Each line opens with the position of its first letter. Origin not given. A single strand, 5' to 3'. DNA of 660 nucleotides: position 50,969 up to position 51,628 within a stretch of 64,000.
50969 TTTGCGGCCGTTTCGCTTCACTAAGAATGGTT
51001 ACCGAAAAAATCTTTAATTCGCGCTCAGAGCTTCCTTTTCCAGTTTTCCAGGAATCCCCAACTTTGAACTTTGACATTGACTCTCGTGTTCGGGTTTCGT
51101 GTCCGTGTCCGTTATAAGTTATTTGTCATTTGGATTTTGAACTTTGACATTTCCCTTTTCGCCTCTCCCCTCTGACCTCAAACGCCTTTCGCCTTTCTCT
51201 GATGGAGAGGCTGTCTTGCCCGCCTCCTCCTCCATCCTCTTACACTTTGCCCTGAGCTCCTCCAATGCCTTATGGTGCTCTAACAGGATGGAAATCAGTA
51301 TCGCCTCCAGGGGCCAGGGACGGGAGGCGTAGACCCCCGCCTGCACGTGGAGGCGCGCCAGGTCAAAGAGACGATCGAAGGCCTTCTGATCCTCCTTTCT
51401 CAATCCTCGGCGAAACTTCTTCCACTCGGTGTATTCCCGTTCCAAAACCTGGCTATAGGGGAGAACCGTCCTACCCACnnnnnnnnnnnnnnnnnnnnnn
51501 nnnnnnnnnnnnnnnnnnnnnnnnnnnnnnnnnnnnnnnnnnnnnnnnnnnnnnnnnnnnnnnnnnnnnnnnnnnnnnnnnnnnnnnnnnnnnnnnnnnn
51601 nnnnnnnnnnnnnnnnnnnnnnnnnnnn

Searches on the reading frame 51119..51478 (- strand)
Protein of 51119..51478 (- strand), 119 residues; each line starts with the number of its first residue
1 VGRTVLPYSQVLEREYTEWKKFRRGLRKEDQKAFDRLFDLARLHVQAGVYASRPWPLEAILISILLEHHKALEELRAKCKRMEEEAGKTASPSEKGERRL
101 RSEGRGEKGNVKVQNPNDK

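Call 3: search_protein_families(library=pfam, proteins=[window:51119-51478:-], max_evalue=0.01)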
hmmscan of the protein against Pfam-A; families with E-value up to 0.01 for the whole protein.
window:51119-51478:- (119 aa): 0 families

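Call 4: search_protein_families(library=ncbifam, proteins=[window:51119-51478:-], max_evalue=0.01)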
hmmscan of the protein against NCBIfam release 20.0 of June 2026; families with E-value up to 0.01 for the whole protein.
window:51119-51478:- (119 aa): 0 families
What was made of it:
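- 51119..51478 (-): PPB2 (arCOG07300-like): a 119-aa helical protein with a GTG start and N-terminus MGRTVLP. It overlaps the end of iRadA by 8 nt. There is no Pfam or NCBIfam hit (calls 3, 4).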

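Call 70: predict_structure(protein=window:51122-51478:-)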
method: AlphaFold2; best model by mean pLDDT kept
length: 119 residues; sequences in the alignment: 1
mean_pLDDT: 74.6   pTM: 0.47
mean pLDDT of the five models: 74.6, 73.5, 71.0, 66.8, 63.9
residues with pLDDT >= 90: 13; 70-90: 67; 50-70: 31; < 50: 8
segments of 3 or more residues with pLDDT < 50: 94-97
pLDDT, mean of each block of 10 residues (from residue 1): 70 87 84 88 82 67 81 90 82 51 52 58
secondary structure, 60 per line:
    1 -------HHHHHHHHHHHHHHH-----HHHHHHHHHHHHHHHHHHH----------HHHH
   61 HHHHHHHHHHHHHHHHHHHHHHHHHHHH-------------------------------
elements in order: H8-22 H28-46 H57-88
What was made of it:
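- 51119..51478 (-): A single-sequence AlphaFold2 model shows three helices (8-22, 28-46, 57-88), a free N-terminal arm and a disordered tail, at pLDDT 74.6 (call 70).
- On PPB2 (arCOG07300): The single-sequence model has helices at 8-22, 28-46 and 57-88 (call 70).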
